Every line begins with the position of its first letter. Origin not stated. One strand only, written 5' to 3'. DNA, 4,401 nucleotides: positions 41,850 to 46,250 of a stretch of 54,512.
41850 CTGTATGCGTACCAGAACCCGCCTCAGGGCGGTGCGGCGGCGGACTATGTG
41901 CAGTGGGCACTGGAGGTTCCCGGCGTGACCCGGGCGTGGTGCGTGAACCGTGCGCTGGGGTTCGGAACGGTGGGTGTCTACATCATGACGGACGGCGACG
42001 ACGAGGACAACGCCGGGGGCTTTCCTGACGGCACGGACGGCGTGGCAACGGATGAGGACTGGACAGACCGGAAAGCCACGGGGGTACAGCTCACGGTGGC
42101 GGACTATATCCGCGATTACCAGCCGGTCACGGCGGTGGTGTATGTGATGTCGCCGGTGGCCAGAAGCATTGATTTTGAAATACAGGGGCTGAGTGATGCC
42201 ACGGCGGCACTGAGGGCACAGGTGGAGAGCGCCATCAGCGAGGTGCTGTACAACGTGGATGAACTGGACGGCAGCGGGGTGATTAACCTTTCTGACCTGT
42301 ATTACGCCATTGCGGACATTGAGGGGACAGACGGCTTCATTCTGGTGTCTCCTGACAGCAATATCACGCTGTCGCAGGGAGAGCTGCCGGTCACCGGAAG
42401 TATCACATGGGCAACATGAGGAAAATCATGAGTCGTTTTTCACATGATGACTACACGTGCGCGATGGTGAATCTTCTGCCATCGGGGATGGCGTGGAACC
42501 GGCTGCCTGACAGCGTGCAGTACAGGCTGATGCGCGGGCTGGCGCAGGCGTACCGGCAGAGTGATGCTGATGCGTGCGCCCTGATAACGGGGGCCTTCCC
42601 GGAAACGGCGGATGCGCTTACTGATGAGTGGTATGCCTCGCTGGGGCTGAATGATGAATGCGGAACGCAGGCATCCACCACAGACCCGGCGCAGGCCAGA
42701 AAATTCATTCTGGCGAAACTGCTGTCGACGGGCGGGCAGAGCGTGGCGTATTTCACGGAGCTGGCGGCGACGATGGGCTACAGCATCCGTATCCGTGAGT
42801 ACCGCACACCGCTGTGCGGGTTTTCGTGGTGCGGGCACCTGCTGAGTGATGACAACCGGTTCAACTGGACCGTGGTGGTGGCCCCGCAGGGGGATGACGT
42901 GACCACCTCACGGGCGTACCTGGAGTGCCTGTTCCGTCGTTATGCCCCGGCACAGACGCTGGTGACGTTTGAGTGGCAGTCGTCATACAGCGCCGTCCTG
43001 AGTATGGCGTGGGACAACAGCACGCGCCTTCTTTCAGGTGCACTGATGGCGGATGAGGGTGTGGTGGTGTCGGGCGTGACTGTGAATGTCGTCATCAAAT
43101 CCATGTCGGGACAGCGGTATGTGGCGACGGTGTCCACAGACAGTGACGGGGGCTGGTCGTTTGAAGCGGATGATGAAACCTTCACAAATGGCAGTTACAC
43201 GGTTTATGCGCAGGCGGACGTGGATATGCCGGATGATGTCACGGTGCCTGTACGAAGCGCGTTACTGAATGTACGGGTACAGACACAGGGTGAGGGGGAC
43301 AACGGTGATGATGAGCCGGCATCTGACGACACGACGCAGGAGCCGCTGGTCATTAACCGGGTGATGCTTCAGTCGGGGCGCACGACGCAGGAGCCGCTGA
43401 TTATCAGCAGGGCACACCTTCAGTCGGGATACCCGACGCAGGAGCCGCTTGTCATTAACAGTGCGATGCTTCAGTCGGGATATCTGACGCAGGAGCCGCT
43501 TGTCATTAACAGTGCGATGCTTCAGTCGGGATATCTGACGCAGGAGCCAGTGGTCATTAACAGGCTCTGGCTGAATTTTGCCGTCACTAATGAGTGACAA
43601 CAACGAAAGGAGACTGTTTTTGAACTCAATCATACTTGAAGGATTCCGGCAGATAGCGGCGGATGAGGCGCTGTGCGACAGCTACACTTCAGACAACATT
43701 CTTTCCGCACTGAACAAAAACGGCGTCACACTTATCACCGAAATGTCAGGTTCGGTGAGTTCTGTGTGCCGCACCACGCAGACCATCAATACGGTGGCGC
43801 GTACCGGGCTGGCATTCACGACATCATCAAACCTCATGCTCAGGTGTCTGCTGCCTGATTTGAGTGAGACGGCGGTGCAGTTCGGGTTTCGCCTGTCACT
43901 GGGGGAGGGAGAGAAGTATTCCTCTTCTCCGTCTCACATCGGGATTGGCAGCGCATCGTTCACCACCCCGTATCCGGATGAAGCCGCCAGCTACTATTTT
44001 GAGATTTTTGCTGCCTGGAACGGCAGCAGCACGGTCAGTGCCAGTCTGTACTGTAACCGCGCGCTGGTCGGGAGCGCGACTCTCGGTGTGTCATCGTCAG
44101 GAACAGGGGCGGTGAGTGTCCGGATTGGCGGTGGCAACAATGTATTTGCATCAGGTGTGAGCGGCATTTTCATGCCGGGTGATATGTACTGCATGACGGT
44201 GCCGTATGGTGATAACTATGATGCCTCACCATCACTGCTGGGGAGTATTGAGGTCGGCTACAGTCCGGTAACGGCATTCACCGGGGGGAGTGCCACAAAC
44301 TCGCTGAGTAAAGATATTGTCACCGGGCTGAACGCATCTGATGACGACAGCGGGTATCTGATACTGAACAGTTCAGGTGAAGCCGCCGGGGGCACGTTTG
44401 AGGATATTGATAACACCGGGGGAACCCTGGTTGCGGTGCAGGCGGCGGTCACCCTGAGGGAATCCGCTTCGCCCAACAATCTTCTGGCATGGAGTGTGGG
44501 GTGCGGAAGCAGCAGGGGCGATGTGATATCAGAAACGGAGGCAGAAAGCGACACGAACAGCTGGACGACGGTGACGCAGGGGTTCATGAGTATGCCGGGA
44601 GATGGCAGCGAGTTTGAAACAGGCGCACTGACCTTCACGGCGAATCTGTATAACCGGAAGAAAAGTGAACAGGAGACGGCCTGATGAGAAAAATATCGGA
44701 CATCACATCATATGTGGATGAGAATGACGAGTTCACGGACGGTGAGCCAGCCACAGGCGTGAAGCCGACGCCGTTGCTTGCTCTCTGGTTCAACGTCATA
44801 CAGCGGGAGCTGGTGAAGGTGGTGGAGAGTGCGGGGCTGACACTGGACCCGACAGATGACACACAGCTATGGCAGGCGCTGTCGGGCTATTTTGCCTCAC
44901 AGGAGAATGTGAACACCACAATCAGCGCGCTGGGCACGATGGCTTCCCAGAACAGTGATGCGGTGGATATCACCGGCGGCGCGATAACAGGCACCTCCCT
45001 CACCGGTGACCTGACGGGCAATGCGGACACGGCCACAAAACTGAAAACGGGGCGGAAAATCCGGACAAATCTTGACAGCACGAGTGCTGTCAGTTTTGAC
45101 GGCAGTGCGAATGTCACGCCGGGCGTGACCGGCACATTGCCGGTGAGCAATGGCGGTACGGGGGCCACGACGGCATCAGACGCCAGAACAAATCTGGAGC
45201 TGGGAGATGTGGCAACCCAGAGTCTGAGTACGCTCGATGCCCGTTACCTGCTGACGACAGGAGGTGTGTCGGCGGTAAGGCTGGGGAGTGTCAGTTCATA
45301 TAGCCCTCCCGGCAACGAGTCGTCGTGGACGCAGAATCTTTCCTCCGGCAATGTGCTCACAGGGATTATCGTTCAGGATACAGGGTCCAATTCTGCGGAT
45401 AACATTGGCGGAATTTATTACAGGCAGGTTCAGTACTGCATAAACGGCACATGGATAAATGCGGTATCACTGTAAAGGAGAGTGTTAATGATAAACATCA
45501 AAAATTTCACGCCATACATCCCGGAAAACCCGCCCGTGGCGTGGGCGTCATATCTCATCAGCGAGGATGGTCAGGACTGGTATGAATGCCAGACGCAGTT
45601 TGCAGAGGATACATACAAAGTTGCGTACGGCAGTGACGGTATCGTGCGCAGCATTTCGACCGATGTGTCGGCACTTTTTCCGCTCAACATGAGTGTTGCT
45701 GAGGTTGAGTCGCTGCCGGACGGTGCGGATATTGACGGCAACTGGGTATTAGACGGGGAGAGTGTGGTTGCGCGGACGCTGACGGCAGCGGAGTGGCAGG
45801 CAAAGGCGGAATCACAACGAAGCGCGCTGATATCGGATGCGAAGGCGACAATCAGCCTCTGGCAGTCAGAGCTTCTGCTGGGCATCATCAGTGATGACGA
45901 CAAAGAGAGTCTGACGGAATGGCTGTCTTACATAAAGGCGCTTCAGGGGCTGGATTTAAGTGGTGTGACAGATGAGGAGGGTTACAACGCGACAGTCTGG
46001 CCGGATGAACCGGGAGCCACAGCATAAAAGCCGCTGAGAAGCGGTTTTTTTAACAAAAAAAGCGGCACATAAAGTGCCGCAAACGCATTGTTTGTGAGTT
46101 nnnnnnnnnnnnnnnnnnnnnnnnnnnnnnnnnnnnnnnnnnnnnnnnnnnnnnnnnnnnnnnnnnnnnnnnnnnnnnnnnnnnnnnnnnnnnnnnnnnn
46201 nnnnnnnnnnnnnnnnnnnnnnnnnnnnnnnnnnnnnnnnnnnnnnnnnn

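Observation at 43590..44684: Uncharacterised 365-aa Ser/Gly/Thr-rich protein between baseplate and tail fibre genes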

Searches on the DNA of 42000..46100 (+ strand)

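Call 7: search_dna_similar(query=window:42000-46100:+, collection=ecoli_genomes, mode=near, max_rows=15)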
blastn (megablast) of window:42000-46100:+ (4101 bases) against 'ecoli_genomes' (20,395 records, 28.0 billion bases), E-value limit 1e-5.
Records with a match: 10; places in all: 22; records where one place covers at least 80% of the query: 2.
Genomes with a match: 10 of 5426; with a place that covers at least 80% of the query: 2. Places per genome that has any: lowest 1, median 2, highest 4. On chromosomes: 22 places; on plasmids: 0.
Best place of each record, by identity: 95-99% 1; 90-95% 2; 80-90% 6; 60-80% 1.
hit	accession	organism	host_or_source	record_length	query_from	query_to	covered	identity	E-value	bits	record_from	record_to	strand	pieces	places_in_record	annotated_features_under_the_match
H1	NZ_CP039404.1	Escherichia coli strain 377323_2f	Homo sapiens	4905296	1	4052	99%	95.6%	0e+0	6486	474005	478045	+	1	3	putative phage tail protein | hypothetical protein (x2) | tail fiber assembly protein | baseplate J/gp47 family protein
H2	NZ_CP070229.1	Escherichia coli strain EC12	Homo sapiens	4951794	1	4052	99%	94.9%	0e+0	6336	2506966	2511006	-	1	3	YmfQ family protein | hypothetical protein | phage tail protein | tail fiber assembly protein | baseplate J/gp47 family protein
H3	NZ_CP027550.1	Escherichia coli strain 2015C-4136CT1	Homo sapiens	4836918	1382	4052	65%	95.0%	0e+0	4387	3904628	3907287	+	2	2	hypothetical protein (x2) | tail fiber assembly protein | putative phage tail protein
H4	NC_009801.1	Escherichia coli O139:H28 str. E24377A strain E24377A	-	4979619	182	4051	57%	89.5%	0e+0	2984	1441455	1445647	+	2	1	putative phage tail protein | hypothetical protein (x2) | tail fiber assembly protein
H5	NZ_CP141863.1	Escherichia coli strain numer 3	Pigeons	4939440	2691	4052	33%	89.1%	0e+0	1690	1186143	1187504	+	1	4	hypothetical protein | tail fiber assembly protein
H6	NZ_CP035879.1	Escherichia coli strain DS26-1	Homo sapiens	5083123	2691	4051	33%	88.6%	0e+0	1653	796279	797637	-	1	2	hypothetical protein | tail fiber assembly protein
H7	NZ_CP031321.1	Escherichia coli strain ST2350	Homo sapiens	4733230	2691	4050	33%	87.5%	0e+0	1565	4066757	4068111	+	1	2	phage tail protein | tail fiber assembly protein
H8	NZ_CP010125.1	Escherichia coli strain C8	cow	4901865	2691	4050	33%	87.5%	0e+0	1559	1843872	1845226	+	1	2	phage tail protein | tail fiber assembly protein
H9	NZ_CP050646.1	Escherichia coli strain PapM-36-2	Papio papio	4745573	2691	4051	33%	87.0%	0e+0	1522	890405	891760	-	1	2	phage tail protein | tail fiber assembly protein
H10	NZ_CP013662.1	Escherichia coli strain 08-00022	Homo sapiens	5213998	3363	3688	8%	75.4%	5e-32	150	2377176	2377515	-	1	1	tail fiber assembly protein | phage tail protein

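Call 9: get_annotated_region(hit=H1, flank=20000)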
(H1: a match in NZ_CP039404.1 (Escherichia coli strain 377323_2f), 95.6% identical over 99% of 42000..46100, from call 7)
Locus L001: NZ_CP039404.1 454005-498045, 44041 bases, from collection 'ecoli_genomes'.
description: Escherichia coli strain 377323_2f chromosome, complete genome
organism: Escherichia coli strain 377323_2f (NCBI taxid 562)
replicon: chromosome; assembly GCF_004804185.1
host: Homo sapiens; source: feces; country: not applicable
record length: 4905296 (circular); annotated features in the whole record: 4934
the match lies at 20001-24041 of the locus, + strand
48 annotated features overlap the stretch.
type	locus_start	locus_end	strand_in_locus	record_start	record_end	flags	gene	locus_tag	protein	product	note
CDS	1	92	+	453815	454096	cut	-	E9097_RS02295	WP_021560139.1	hypothetical protein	-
CDS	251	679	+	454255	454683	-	-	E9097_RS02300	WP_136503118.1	hypothetical protein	-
CDS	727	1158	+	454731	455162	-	-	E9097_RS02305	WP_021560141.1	hypothetical protein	-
CDS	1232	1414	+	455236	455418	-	-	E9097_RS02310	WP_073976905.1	hypothetical protein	-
CDS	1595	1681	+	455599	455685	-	-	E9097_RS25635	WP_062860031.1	hypothetical protein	-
CDS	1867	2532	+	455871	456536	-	-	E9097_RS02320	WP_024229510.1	hypothetical protein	-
CDS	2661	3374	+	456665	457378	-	-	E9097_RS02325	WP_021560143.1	hypothetical protein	-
CDS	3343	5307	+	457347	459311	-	-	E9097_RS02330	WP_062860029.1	phage terminase large subunit family protein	-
CDS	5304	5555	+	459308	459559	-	gpW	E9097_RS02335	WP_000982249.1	gpW family head-tail joining protein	-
CDS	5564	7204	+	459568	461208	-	-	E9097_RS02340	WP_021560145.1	phage portal protein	-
CDS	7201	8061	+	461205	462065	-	-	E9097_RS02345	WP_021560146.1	S49 family peptidase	-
CDS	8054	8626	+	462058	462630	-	-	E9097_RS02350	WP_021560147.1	hypothetical protein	-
CDS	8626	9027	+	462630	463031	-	-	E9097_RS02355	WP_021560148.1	head decoration protein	-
CDS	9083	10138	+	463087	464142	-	-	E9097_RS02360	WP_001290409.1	major capsid protein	-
CDS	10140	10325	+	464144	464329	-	-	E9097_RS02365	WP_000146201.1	hypothetical protein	-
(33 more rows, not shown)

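Call 92: search_dna_similar(query=window:43620-44684:+, collection=ecoli_genomes, mode=distant, max_rows=25, rows=spread)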
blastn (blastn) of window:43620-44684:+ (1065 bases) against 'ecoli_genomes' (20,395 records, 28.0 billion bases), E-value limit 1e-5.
Records with a match: 64; places in all: 102; records where one place covers at least 80% of the query: 3.
Genomes with a match: 61 of 5426; with a place that covers at least 80% of the query: 3. Places per genome that has any: lowest 1, median 1, highest 4. On chromosomes: 99 places; on plasmids: 3.
Best place of each record, by identity: 95-99% 3; 60-80% 61.
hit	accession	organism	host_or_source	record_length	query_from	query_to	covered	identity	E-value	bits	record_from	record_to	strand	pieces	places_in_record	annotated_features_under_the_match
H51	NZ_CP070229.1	Escherichia coli strain EC12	Homo sapiens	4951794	1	1065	100%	98.1%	0e+0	1831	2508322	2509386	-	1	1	hypothetical protein | phage tail protein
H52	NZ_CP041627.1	Escherichia coli strain ETEC6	Homo sapiens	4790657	15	746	69%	68.7%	6e-74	288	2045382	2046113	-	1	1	hypothetical protein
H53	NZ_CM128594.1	Escherichia coli strain 100248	Homo sapiens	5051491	15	746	69%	68.7%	6e-74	288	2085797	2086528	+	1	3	hypothetical protein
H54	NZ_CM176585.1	Escherichia coli strain cS51a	Homo sapiens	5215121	16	746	69%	68.6%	3e-71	279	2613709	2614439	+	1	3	hypothetical protein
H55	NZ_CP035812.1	Escherichia coli strain B7A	Homo sapiens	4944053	15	746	69%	68.4%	3e-71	279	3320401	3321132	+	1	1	hypothetical protein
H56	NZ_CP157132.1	Escherichia coli strain UTAK-18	Bos taurus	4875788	15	746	69%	68.4%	3e-71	279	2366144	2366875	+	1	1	hypothetical protein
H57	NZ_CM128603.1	Escherichia coli strain E203449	Homo sapiens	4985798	15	746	69%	68.4%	3e-71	279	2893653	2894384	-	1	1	hypothetical protein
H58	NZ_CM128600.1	Escherichia coli strain E400634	Homo sapiens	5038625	15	746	69%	68.4%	3e-71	279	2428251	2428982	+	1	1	hypothetical protein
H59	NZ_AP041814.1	Escherichia coli O166:H15 strain JNE21-009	Homo sapiens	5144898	15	746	69%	68.4%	3e-71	279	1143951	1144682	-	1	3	hypothetical protein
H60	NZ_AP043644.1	Escherichia coli strain AST85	Homo sapiens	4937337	15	746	69%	68.4%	3e-71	279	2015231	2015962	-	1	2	hypothetical protein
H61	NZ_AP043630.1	Escherichia coli strain AST217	Homo sapiens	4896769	15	746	69%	68.4%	3e-71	279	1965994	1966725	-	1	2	hypothetical protein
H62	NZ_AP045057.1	Escherichia coli strain JNE25-005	Homo sapiens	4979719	15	746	69%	68.4%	3e-71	279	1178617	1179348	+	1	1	hypothetical protein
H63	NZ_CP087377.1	Escherichia coli strain RIVM_C019217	Homo sapiens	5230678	15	746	69%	68.3%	1e-69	274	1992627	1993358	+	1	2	hypothetical protein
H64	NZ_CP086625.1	Escherichia coli strain RIVM_C037166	Homo sapiens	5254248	15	746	69%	68.3%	1e-69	274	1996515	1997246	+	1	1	hypothetical protein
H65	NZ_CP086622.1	Escherichia coli strain RIVM_C037884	Homo sapiens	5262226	15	746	69%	68.3%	1e-69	274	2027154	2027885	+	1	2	hypothetical protein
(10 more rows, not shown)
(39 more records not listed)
